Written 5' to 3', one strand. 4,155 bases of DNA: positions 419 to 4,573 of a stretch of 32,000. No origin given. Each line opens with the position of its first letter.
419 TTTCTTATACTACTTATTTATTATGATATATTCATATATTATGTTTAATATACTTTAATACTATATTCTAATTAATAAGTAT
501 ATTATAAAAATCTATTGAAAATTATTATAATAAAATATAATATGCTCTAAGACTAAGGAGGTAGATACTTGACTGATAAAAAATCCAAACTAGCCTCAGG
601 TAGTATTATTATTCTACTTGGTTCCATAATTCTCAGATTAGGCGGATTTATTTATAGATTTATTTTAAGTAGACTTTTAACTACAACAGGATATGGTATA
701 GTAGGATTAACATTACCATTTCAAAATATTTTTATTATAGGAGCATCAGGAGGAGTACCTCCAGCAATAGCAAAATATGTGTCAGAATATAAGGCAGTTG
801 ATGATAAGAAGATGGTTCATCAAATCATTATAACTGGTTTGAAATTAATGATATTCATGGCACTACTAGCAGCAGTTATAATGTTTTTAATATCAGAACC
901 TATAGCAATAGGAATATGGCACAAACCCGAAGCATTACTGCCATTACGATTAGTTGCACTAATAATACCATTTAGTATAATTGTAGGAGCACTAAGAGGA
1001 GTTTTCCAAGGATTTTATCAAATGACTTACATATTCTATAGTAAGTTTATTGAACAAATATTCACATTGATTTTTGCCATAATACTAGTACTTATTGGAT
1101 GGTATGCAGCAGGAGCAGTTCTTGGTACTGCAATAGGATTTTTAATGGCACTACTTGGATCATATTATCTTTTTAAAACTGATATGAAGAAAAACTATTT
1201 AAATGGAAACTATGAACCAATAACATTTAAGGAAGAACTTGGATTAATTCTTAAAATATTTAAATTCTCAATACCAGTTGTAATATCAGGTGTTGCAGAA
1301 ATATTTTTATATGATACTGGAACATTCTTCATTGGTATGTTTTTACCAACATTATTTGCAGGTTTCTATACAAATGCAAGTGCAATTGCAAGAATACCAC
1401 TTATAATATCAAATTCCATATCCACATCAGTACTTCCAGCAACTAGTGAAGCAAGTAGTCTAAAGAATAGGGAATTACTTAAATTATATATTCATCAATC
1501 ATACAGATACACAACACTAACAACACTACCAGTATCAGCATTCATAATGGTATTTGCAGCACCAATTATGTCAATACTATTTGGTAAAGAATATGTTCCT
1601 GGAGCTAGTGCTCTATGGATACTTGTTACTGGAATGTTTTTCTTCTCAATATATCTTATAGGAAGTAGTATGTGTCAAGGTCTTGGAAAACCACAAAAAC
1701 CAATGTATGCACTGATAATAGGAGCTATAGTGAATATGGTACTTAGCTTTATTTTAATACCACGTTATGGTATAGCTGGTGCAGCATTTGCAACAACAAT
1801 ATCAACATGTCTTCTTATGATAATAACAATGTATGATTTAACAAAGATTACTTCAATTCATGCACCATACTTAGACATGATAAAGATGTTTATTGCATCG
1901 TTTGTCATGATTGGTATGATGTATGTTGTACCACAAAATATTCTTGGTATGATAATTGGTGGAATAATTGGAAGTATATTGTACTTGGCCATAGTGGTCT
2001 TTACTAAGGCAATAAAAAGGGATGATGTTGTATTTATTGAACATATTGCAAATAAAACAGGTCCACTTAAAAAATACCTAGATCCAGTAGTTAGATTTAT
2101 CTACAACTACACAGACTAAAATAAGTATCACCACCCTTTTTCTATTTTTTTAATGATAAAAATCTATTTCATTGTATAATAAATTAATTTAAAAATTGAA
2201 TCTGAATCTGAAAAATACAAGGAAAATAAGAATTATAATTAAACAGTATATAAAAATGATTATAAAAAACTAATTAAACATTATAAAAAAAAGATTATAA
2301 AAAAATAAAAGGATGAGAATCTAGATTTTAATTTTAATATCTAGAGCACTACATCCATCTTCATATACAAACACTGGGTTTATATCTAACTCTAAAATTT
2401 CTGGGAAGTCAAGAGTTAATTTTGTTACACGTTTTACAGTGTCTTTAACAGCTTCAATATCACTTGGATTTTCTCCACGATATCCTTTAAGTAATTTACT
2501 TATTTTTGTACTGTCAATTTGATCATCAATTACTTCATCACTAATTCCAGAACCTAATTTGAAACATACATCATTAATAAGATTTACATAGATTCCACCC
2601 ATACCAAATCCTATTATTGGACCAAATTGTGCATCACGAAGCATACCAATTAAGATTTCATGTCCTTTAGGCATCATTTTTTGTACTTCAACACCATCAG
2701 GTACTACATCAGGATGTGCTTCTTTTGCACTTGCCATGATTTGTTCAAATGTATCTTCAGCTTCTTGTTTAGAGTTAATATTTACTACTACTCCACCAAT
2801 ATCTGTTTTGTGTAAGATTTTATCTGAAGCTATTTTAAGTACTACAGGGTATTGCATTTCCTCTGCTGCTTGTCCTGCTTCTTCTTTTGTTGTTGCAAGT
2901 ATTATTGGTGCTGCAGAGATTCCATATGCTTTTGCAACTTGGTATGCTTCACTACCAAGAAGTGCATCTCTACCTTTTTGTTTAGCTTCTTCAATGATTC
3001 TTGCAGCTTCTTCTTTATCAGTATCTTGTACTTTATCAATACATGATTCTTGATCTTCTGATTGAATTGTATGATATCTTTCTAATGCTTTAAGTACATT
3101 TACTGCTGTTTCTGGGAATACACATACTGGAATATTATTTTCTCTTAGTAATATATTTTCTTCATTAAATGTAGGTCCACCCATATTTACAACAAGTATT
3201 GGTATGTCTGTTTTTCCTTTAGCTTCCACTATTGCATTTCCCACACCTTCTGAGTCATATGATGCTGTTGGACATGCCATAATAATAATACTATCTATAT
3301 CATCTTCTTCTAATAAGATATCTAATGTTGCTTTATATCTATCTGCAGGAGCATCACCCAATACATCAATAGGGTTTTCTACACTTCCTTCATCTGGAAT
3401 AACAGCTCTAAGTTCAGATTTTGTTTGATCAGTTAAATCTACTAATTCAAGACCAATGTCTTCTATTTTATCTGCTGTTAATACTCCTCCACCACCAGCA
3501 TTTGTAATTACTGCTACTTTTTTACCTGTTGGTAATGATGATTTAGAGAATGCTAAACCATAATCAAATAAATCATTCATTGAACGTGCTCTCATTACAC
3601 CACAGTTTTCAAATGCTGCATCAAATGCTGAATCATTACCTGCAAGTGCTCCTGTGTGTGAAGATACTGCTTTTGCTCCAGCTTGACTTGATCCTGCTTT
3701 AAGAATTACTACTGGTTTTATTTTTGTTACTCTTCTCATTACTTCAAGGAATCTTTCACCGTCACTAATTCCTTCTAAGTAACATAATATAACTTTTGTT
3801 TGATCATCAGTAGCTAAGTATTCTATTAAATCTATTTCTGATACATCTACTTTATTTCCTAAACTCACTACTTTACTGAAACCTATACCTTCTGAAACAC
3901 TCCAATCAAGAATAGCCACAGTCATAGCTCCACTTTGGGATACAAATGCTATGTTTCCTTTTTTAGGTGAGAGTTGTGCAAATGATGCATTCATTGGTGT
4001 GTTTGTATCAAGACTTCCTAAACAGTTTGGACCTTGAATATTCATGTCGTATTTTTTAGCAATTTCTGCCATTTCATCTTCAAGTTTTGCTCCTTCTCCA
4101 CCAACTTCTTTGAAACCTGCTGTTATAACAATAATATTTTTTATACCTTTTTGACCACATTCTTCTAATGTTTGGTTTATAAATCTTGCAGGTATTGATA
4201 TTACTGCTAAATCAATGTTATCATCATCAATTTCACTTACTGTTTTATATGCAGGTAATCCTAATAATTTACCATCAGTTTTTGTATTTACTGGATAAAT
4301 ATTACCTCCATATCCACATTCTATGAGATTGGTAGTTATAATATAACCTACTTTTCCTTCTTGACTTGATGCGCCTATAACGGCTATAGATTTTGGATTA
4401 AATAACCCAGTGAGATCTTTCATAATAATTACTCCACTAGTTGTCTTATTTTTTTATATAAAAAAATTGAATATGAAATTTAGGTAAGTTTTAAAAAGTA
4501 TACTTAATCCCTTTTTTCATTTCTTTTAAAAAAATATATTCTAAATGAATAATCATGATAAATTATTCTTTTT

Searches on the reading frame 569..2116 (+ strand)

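Call 24: search_protein_families(library=pfam, proteins=[window:569-2116:+], max_evalue=0.01)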
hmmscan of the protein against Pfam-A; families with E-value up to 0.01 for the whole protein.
window:569-2116:+ (516 aa): 4 families
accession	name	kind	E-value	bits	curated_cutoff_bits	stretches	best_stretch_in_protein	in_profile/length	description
PF01943.22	Polysacc_synt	-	4.5e-31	108.7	28.2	1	9-294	2-272/274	Polysaccharide biosynthesis protein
PF03023.19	MurJ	-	2.5e-23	82.9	27.4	1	126-454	98-428/451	Lipid II flippase MurJ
PF13440.11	Polysacc_synt_3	-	9e-22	78.1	23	1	32-344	1-290/293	Polysaccharide biosynthesis protein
PF01554.23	MatE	-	1.9e-14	54.1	24.9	2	236-395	1-161/161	MatE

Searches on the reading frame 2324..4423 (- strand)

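Call 24: search_protein_families(library=pfam, proteins=[window:2324-4423:-], max_evalue=0.01)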
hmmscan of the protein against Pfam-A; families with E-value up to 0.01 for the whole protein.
window:2324-4423:- (700 aa): 5 families
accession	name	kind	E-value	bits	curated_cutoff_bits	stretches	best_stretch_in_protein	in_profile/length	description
PF13549.11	ATP-grasp_5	-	3.5e-78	262.4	27.6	1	480-700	2-221/221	ATP-grasp domain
PF13607.11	Succ_CoA_lig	-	2.3e-56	189.8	27.4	1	155-289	1-135/138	Succinyl-CoA ligase like flavodoxin domain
PF13380.12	CoA_binding_2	-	8.9e-24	84.6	22.8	1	11-136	1-112/116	CoA binding domain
PF02629.25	CoA_binding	-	1.5e-14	55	22.3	1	9-103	2-97/97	CoA binding domain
PF19045.5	Ligase_CoA_2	-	8.8e-13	49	23.7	1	303-382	1-80/162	Ligase-CoA domain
